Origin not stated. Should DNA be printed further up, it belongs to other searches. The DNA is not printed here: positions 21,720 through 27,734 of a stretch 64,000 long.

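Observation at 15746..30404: Six-gene operon: fully reducing C-methylating type I PKS, free-standing condensation enzyme, membrane desaturase and a LolA-like/MacB-type export module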

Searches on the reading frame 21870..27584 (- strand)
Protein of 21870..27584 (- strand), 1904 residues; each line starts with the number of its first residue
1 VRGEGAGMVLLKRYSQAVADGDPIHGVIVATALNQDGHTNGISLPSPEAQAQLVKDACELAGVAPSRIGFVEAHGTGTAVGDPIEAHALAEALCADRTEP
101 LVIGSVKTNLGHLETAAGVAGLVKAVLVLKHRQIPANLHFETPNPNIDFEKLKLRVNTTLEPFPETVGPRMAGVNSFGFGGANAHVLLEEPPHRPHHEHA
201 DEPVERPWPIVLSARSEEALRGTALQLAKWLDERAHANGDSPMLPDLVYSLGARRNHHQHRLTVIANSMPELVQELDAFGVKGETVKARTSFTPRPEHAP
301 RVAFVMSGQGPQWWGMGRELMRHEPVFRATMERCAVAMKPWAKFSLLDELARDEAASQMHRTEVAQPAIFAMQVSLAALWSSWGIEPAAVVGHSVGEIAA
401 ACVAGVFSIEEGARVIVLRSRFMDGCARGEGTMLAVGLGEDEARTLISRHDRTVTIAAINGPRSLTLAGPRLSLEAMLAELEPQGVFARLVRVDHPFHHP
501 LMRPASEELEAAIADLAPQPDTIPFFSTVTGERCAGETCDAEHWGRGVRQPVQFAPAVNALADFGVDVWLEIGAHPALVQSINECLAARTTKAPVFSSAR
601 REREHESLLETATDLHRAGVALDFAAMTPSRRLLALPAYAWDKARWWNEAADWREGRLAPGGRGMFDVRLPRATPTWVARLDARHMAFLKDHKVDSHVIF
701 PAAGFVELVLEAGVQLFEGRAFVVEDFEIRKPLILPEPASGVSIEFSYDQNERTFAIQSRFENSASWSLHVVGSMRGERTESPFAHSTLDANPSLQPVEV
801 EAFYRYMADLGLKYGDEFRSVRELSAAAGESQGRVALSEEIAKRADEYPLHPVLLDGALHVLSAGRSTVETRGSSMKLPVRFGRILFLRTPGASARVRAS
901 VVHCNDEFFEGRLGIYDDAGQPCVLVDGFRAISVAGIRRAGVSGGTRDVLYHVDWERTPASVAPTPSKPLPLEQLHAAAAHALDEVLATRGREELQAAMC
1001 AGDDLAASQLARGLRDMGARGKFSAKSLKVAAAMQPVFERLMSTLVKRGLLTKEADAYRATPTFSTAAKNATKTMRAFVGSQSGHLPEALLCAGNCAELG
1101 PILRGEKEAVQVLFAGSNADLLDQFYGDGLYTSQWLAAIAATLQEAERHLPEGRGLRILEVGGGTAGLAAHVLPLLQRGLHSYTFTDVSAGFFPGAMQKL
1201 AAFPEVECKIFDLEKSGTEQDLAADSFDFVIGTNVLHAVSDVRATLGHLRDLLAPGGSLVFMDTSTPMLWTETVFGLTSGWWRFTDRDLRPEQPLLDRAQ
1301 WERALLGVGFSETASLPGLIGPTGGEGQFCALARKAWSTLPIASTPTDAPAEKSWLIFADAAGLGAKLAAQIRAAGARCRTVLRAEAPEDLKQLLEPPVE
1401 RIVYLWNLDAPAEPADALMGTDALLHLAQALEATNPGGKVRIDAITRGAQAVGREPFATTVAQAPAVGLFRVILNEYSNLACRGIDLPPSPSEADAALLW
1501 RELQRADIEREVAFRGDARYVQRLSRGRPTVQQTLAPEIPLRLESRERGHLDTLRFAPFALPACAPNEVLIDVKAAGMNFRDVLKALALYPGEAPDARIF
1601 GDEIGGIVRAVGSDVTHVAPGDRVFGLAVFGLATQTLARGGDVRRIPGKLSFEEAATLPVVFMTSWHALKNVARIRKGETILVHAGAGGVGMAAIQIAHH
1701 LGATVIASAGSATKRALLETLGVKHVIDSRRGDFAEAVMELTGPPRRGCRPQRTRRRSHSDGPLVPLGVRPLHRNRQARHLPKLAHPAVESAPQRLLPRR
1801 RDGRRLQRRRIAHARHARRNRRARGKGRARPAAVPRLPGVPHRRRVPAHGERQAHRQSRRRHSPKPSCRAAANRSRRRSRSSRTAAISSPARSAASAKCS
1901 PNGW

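Call 4: search_protein_families(library=pfam, proteins=[window:21870-27584:-])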
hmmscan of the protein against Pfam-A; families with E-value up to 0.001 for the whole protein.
window:21870-27584:- (1904 aa): 14 families
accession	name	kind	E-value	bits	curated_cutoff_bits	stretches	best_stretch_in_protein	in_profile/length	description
PF00698.26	Acyl_transf_1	-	6.4e-77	259.6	32.7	1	304-620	2-317/319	Acyl transferase domain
PF02801.28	Ketoacyl-synt_C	-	2.1e-39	134.6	20.8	1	25-141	1-119/119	Beta-ketoacyl synthase, C-terminal domain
PF14765.12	PS-DH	-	6.5e-25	88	23.7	1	794-934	13-159/166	Polyketide synthase dehydratase N-terminal domain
PF16197.11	KAsynt_C_assoc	-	7.4e-20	71.8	33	1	143-236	1-89/111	Ketoacyl-synthetase C-terminal extension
PF21089.3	PKS_DH_N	-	5.3e-17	62.1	27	1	670-760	10-103/103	Polyketide synthase dehydratase domain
PF08242.18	Methyltransf_12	-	4.2e-15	56.7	30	1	1159-1259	1-98/98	Methyltransferase domain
PF00107.32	ADH_zinc_N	-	4.8e-14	52.9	31.8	1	1689-1743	1-55/129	Zinc-binding dehydrogenase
PF22621.2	CurL-like_PKS_C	-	7.9e-11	42.2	27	1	210-276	3-64/64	CurL-like, PKS C-terminal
PF08240.17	ADH_N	-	9.2e-11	42.4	23.5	1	1566-1625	2-61/104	Alcohol dehydrogenase GroES-like domain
PF13489.12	Methyltransf_23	-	9.4e-11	42.1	27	1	1151-1273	18-128/164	Methyltransferase domain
PF22336.2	RhiE-like_linker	-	1.2e-09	38.4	27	1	211-279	1-63/67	RhiE-like, KS-MAT linker domain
PF08241.18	Methyltransf_11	-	1e-07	32.9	21.2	1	1159-1261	1-95/95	Methyltransferase domain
PF13649.12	Methyltransf_25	-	4.3e-07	31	27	1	1158-1257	1-97/97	Methyltransferase domain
PF01209.24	Ubie_methyltran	-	0.00026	20.8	20.1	1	1153-1269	46-159/233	ubiE/COQ5 methyltransferase family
